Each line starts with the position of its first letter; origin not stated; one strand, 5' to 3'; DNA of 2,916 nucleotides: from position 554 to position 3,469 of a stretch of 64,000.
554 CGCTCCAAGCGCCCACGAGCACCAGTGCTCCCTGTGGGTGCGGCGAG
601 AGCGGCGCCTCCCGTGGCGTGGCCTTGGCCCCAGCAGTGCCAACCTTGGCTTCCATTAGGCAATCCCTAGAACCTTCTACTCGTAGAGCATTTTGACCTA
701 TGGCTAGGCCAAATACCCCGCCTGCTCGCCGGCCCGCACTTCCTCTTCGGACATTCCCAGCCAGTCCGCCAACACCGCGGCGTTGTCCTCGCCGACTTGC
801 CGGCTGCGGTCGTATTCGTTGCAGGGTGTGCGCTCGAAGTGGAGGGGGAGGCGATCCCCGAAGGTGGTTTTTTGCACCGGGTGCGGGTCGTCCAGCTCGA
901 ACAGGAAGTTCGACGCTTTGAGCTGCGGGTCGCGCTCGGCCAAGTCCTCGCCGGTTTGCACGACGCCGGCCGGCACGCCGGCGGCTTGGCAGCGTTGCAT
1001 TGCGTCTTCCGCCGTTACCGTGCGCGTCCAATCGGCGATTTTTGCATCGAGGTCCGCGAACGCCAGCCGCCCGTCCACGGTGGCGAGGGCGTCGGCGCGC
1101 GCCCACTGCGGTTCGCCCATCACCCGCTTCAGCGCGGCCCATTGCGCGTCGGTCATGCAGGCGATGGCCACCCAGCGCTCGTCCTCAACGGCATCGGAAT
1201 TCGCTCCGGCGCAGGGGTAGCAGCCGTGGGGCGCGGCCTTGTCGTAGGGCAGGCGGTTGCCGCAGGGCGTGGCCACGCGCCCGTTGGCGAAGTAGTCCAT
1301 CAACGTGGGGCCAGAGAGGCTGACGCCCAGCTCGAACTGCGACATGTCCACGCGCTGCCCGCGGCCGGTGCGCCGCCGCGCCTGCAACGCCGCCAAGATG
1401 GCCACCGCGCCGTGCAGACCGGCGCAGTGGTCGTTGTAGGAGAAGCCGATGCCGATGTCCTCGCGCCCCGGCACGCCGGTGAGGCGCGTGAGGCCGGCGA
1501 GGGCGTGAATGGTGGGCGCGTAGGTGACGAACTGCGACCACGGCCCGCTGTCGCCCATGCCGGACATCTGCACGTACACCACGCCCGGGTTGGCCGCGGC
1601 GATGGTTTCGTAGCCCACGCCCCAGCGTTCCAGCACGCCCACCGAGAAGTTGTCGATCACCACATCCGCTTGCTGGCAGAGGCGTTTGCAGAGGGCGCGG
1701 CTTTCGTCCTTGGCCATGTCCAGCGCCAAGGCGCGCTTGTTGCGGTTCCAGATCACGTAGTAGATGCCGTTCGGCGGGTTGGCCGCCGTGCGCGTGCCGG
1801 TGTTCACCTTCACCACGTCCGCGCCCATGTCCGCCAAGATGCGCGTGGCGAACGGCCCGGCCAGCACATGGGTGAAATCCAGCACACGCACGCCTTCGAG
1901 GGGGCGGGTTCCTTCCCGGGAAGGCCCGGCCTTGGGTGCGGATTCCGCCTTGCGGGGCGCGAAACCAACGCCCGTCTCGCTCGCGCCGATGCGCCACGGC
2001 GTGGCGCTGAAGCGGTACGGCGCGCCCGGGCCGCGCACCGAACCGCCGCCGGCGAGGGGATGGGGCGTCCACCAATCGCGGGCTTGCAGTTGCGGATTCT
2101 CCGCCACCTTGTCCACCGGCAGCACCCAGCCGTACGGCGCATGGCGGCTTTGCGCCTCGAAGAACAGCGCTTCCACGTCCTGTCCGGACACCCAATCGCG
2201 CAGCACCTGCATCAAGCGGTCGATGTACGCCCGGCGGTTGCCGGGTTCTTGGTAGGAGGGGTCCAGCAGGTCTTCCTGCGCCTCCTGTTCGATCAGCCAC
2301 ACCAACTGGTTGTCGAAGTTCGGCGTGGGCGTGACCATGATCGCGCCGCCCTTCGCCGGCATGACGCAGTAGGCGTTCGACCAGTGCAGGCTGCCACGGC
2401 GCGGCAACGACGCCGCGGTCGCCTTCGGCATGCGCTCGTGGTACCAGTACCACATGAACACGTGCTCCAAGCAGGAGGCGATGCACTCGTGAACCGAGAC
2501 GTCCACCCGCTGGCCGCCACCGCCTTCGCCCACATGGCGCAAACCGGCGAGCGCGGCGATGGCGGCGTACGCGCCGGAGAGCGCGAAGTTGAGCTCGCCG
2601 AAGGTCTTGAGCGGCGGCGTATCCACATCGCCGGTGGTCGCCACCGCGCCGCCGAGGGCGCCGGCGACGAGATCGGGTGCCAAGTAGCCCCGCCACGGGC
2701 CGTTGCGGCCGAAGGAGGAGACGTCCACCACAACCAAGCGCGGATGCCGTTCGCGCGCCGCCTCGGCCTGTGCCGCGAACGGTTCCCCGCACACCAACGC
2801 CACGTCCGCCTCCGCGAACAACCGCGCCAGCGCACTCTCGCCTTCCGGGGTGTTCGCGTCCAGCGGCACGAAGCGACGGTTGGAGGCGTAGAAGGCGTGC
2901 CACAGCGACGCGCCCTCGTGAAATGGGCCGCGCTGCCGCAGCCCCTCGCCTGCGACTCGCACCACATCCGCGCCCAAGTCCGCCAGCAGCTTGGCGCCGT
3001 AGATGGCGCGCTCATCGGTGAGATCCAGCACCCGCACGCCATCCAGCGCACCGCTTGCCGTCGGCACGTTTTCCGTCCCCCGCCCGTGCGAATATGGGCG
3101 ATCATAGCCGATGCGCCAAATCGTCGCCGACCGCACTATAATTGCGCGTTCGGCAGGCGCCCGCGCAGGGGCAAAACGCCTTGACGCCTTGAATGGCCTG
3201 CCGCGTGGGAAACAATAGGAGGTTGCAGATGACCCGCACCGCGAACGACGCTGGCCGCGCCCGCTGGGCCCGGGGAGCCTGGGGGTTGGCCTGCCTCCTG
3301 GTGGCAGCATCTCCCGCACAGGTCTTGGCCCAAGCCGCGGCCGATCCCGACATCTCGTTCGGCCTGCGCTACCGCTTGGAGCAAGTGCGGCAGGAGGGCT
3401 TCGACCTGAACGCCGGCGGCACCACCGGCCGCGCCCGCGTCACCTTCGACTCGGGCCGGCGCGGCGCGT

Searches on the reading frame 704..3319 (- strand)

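Call 61: search_protein_families(library=pfam, proteins=[window:704-3319:-], max_evalue=0.00001)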
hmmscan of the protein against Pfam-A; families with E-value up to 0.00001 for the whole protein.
window:704-3319:- (871 aa): 1 family
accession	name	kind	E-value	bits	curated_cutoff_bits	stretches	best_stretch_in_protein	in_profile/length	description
PF02515.22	CoA_transf_3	-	2e-156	521.2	23.3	2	474-845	1-365/366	CoA-transferase family III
